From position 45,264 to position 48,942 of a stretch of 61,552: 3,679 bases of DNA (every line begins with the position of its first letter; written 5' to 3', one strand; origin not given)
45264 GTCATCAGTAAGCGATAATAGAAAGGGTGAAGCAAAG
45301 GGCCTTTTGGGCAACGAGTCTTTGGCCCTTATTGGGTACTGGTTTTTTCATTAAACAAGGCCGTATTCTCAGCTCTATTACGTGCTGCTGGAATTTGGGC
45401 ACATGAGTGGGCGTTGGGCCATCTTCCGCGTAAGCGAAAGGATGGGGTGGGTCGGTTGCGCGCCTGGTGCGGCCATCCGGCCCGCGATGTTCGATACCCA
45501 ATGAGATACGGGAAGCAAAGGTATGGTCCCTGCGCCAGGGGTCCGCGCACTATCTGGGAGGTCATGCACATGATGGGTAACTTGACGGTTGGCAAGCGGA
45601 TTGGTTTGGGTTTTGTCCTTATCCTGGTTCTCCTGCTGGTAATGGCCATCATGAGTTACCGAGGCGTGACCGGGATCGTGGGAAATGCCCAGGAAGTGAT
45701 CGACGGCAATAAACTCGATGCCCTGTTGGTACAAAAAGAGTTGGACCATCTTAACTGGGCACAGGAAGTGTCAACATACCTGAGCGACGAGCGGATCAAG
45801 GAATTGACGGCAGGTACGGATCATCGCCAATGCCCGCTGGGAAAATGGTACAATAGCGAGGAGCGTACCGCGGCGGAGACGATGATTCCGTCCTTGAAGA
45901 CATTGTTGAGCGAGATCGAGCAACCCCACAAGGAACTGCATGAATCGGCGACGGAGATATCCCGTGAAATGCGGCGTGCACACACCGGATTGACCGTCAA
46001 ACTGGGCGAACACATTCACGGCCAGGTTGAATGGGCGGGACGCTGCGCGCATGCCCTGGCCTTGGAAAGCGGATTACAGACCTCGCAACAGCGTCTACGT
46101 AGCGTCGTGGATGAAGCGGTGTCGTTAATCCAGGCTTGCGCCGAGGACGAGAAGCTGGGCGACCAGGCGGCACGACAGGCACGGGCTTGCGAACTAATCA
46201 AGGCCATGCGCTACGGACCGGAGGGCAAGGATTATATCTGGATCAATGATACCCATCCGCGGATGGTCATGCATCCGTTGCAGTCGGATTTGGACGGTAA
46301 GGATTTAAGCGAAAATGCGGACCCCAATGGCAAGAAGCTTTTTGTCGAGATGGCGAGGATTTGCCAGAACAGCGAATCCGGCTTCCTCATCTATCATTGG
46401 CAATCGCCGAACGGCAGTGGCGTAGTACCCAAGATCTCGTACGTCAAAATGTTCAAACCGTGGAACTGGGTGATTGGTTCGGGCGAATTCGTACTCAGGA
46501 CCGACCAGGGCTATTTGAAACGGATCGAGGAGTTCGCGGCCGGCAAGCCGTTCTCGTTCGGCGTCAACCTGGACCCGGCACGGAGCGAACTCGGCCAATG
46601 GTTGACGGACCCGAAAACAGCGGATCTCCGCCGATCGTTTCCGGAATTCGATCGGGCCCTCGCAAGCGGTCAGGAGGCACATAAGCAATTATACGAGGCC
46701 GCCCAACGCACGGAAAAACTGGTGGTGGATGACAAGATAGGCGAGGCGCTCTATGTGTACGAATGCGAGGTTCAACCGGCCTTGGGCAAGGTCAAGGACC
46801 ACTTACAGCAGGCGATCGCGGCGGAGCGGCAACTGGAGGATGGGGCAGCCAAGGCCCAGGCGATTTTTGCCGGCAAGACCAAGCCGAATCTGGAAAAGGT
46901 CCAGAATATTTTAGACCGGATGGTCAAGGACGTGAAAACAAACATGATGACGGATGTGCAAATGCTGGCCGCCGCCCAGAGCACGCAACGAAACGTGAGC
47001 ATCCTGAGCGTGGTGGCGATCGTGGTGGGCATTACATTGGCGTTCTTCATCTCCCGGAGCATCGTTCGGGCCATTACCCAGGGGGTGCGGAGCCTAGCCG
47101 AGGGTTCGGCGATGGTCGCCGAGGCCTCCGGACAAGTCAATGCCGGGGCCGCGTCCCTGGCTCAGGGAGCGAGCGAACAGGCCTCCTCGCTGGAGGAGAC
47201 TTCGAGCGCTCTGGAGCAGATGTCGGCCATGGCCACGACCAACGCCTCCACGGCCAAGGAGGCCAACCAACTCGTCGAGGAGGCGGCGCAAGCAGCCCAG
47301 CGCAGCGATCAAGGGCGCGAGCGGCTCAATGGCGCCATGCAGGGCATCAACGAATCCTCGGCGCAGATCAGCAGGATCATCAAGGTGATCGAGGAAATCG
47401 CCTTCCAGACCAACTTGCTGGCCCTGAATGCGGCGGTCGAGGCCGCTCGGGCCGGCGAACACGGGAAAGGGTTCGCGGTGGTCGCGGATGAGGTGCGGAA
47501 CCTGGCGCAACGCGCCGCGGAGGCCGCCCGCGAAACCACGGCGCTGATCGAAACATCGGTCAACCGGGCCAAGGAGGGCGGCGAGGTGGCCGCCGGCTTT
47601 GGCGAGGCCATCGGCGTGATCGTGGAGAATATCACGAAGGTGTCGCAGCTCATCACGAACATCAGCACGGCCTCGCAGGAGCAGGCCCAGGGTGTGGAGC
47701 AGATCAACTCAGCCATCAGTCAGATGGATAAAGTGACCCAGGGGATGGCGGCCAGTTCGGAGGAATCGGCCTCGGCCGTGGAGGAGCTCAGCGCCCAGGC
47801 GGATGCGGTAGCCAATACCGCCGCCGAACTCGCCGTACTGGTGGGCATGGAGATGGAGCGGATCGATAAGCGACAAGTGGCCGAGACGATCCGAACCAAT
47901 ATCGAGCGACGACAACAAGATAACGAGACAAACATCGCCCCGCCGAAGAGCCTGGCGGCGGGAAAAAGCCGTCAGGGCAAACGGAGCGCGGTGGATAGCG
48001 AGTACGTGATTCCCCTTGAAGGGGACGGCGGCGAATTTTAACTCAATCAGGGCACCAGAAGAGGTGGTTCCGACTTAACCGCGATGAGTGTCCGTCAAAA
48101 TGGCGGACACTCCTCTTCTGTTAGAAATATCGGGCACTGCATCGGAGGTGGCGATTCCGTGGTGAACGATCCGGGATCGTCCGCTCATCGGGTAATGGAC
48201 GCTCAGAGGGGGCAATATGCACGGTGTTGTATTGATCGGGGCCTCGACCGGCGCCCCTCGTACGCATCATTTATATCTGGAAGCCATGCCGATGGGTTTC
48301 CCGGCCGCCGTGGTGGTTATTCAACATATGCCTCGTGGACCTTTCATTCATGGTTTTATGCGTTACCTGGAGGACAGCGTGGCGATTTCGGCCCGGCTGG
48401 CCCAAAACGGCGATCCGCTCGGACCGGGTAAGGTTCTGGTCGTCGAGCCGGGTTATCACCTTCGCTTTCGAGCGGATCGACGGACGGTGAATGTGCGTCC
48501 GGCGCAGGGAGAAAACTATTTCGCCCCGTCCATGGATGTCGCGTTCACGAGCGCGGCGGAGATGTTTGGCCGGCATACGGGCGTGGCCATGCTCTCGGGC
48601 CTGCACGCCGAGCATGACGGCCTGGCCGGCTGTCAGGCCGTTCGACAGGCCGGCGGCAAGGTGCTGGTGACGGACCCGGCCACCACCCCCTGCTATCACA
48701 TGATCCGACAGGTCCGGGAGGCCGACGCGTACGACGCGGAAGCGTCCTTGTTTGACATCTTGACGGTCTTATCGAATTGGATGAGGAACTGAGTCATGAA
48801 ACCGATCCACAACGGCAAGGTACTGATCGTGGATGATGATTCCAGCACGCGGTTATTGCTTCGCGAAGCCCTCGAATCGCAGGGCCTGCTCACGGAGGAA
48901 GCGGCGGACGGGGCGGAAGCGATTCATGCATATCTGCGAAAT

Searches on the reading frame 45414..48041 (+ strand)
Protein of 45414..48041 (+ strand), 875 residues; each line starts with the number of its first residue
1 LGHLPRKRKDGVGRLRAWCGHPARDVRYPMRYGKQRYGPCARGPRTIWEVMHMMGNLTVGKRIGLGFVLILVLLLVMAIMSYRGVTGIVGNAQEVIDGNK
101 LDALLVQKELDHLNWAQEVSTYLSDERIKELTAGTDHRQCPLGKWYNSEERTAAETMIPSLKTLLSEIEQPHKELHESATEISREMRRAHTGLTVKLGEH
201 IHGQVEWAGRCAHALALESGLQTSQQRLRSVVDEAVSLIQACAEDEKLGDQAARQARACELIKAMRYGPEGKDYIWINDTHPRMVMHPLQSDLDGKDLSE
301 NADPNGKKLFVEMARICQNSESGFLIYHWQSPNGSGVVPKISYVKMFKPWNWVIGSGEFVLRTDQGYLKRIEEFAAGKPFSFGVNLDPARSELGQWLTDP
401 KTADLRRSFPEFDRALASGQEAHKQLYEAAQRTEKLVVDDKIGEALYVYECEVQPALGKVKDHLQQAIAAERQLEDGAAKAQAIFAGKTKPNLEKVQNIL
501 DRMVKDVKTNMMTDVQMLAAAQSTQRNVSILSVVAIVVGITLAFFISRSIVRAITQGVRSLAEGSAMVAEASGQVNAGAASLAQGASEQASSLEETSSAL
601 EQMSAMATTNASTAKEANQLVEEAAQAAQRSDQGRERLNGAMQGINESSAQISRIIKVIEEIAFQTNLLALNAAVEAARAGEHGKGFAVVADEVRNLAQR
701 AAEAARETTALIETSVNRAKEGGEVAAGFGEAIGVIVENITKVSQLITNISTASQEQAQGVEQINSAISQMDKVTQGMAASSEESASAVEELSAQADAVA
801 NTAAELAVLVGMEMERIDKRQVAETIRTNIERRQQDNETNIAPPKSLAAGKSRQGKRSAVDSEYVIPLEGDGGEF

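Call 7: search_protein_families(library=pfam, proteins=[window:45414-48041:+], max_evalue=0.001)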
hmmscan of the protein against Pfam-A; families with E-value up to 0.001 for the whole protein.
window:45414-48041:+ (875 aa): 4 families
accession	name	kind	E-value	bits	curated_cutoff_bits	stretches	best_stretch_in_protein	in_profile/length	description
PF00015.26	MCPsignal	-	3.7e-47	160.8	34.6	1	619-775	2-172/172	Methyl-accepting chemotaxis protein (MCP) signalling domain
PF08269.17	dCache_2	-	1.2e-33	117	26.5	1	221-359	43-182/298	Cache domain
PF17200.10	sCache_2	-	7.2e-30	104.4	25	1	224-359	5-141/155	Single Cache domain 2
PF13682.11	CZB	-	6.5e-16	58.9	29.4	1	112-182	1-63/64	Chemoreceptor zinc-binding domain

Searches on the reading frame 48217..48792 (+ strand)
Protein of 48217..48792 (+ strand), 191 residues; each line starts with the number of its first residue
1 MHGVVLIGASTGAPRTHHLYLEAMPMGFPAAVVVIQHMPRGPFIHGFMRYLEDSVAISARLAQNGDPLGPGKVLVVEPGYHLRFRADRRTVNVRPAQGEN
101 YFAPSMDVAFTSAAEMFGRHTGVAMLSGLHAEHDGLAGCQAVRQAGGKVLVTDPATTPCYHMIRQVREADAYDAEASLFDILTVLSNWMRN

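Call 52: search_protein_families(library=pfam, proteins=[window:48217-48792:+], max_evalue=0.01)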
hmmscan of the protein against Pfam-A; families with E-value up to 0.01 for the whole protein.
window:48217-48792:+ (191 aa): 1 family
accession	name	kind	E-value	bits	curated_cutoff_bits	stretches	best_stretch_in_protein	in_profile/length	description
PF01339.22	CheB_methylest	-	2.7e-35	122.1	24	1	5-181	1-170/174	CheB methylesterase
